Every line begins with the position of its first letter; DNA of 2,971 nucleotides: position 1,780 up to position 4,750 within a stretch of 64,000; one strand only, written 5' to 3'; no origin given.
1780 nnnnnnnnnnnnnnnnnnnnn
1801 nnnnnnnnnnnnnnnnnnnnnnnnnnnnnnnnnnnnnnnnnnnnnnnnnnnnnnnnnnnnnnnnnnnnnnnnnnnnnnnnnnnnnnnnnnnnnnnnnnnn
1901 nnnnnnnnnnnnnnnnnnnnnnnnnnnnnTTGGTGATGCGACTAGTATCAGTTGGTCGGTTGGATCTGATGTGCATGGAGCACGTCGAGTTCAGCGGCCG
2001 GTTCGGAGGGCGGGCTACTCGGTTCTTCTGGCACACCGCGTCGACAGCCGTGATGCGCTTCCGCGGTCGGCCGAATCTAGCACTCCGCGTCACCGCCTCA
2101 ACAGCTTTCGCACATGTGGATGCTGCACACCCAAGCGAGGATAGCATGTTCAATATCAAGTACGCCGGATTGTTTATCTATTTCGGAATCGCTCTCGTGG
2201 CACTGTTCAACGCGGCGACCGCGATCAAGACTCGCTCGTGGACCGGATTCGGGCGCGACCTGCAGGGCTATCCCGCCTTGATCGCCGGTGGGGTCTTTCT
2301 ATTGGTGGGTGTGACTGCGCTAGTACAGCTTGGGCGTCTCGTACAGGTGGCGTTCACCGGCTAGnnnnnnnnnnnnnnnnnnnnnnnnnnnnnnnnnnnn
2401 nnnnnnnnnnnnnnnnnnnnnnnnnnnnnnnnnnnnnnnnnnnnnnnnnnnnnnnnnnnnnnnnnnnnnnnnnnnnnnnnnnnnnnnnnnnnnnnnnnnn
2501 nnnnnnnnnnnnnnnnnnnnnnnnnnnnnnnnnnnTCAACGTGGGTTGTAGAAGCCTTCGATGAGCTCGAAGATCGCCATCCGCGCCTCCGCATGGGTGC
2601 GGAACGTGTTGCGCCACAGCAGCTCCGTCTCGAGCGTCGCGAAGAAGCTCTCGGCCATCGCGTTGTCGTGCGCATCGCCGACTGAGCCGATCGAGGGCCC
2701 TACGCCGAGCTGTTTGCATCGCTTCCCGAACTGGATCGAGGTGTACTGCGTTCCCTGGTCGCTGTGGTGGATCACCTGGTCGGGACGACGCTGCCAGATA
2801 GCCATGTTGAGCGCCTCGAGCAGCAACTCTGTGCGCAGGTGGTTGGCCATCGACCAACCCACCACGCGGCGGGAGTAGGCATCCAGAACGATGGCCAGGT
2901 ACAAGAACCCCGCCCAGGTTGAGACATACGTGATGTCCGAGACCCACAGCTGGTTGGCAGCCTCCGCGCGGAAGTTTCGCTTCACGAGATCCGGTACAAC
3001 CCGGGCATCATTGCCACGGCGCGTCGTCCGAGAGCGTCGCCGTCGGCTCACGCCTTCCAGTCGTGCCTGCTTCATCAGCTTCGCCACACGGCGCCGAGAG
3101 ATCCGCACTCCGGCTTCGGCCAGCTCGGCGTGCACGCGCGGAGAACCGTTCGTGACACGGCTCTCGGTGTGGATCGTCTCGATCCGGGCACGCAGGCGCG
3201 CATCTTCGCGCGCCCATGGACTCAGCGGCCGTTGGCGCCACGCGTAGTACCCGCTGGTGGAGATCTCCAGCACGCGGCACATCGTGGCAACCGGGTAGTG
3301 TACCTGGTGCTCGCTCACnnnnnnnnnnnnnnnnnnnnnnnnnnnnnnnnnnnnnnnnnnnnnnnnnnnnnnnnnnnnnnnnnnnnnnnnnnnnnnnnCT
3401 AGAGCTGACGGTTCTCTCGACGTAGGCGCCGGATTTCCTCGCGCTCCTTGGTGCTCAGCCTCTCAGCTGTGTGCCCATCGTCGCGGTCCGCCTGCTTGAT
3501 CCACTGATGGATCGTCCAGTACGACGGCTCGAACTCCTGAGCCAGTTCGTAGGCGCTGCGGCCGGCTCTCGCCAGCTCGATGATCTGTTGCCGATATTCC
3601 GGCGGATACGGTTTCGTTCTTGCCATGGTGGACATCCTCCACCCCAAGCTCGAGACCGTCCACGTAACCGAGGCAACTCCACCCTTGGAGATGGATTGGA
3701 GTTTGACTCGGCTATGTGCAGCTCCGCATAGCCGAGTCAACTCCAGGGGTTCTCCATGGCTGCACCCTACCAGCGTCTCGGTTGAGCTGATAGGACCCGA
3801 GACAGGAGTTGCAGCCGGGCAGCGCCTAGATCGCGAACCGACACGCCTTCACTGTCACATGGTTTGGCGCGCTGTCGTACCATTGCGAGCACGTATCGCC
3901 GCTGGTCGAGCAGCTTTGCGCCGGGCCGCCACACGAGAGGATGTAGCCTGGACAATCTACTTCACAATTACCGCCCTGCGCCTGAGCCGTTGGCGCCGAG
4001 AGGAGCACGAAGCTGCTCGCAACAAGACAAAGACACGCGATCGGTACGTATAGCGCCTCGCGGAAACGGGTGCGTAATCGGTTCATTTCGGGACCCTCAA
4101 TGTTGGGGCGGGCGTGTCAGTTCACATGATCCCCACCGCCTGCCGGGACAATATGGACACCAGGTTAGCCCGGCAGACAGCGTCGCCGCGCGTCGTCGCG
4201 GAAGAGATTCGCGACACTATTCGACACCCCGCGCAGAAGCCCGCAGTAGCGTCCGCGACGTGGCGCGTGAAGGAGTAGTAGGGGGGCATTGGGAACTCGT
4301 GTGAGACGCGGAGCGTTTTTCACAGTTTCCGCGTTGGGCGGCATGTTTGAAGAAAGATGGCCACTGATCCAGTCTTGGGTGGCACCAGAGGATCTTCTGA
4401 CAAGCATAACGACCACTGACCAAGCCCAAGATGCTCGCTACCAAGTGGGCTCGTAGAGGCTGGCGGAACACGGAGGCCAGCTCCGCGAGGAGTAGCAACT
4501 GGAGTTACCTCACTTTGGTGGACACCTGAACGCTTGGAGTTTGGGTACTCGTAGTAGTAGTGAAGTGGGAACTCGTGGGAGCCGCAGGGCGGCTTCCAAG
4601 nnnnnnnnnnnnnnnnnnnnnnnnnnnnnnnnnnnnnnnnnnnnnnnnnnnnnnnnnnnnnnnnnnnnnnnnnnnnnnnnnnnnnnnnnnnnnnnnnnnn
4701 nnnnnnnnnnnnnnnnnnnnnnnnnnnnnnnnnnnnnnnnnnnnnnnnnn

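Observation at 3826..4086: Small secreted cysteine-rich protein (6 Cys in ~49-aa mature peptide) in IS-flanked cargo position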

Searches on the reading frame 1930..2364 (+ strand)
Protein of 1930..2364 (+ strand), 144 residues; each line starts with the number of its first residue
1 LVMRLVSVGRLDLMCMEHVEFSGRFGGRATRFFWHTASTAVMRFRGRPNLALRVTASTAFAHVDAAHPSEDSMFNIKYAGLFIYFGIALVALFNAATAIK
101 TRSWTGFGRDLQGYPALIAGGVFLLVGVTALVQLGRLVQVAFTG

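Call 34: search_protein_families(library=pfam, proteins=[window:1930-2364:+], max_evalue=0.001)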
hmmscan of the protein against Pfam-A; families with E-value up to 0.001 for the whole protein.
window:1930-2364:+ (144 aa): 0 families

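Call 36: find_encoding_contigs(protein=window:1930-2364:+, flank=10000)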
Protein window:1930-2364:+ (144 aa): no gene with exactly this product is on record in the collection.

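Call 60: search_protein_families(library=ncbifam, proteins=[window:1930-2364:+], max_evalue=0.01)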
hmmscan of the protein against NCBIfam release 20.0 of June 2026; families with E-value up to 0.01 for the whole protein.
window:1930-2364:+ (144 aa): 0 families

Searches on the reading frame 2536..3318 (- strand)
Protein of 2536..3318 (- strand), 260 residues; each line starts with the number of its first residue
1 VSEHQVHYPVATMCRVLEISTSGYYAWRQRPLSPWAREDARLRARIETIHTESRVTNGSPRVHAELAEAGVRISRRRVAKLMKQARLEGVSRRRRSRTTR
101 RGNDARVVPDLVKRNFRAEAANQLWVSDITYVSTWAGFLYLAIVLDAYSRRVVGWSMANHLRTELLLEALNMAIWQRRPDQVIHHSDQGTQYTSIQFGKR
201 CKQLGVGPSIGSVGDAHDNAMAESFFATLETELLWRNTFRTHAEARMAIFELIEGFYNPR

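Call 6: search_protein_families(library=pfam, proteins=[window:2536-3318:-], max_evalue=1)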
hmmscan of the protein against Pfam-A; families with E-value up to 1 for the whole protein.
window:2536-3318:- (260 aa): 4 families
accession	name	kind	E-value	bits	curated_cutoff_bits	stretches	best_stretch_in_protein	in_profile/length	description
PF00665.32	rve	-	8.9e-26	90.6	32.6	1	119-215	2-101/102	Integrase core domain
PF13276.12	HTH_21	-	1.5e-14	54.4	28.1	1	39-95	3-60/60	HTH-like domain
PF13683.12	rve_3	-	7.8e-07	29.2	26.5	1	205-254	2-51/67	Integrase core domain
PF13333.12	rve_2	-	0.00011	22.7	22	1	223-258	1-36/56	Integrase core domain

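Call 66: find_encoding_contigs(protein=window:2536-3318:-, flank=3000, max_places=10)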
Protein window:2536-3318:- (260 aa): no gene with exactly this product is on record in the collection.

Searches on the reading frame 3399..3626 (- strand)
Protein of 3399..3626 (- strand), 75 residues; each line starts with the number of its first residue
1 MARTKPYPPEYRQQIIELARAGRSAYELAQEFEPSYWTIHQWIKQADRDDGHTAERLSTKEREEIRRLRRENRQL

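Call 39: find_encoding_contigs(protein=window:3399-3626:-, flank=5000, max_places=10)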
Protein window:3399-3626:- (75 aa): no gene with exactly this product is on record in the collection.

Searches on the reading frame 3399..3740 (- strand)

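Call 6: search_protein_families(library=pfam, proteins=[window:3399-3740:-], max_evalue=1)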
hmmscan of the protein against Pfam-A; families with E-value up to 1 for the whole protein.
window:3399-3740:- (113 aa): 9 families
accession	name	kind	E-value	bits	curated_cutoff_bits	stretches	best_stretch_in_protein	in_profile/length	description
PF01527.26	HTH_Tnp_1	-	2.9e-09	37.5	24.1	1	39-110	1-74/75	Transposase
PF13936.12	HTH_38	-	0.00024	21.2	27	1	50-78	10-38/44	Helix-turn-helix domain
PF13565.12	HTH_32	-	0.007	17.3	33.7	1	43-80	27-72/73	Homeodomain-like domain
PF13518.12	HTH_28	-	0.0079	16.7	25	1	50-84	2-36/52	Helix-turn-helix domain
PF13384.12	HTH_23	-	0.022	15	24.6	1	50-88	7-47/50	Homeodomain-like domain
PF10975.14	DUF2802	-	0.049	14.2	33.5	1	27-71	11-54/68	Protein of unknown function (DUF2802)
PF01710.22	HTH_Tnp_IS630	-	0.14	12.6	21.3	1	45-95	3-53/119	Transposase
PF13245.12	AAA_19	-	0.17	12.5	25.1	1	45-90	41-81/134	AAA domain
PF14371.13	DUF4412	-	0.21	11.8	21.6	1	12-77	5-69/191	Domain of unknown function (DUF4412)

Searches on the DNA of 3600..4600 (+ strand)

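Call 23: search_rna_families(source=window, start=3600, end=4600, threshold=evalue, max_evalue=1)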
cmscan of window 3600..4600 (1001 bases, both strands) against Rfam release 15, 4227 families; matches with E-value up to 1: 3.
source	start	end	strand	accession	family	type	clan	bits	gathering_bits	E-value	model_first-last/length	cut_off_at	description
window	3689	3753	+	RF03637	mir-5879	Gene; miRNA;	-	23.7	97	0.02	1-76/76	no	mir-5879 microRNA precursor family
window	3697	3745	-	RF03637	mir-5879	Gene; miRNA;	-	23.6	97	0.021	12-65/76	no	mir-5879 microRNA precursor family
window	3683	3758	+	RF03899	mir-5912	Gene; miRNA;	-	19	88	0.28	1-88/88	no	mir-5912 microRNA precursor family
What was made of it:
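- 3697..3745 (.): A 49-bp palindrome made of two arms that resemble the IS3-type terminal repeat. It lies about 80 nt downstream of the ORF stop and 15 bp from the IS1 end. It could form a 19-20-bp hairpin in the transcript, but no U-tract follows. Rfam returned only sub-threshold miRNA-hairpin matches (call 23).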

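Call 27: search_dna_similar(query=window:3682-4499:+, collection=plasmids, mode=distant, max_evalue=0.01)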
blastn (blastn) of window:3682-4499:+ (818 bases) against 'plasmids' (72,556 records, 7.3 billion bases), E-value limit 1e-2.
No match.
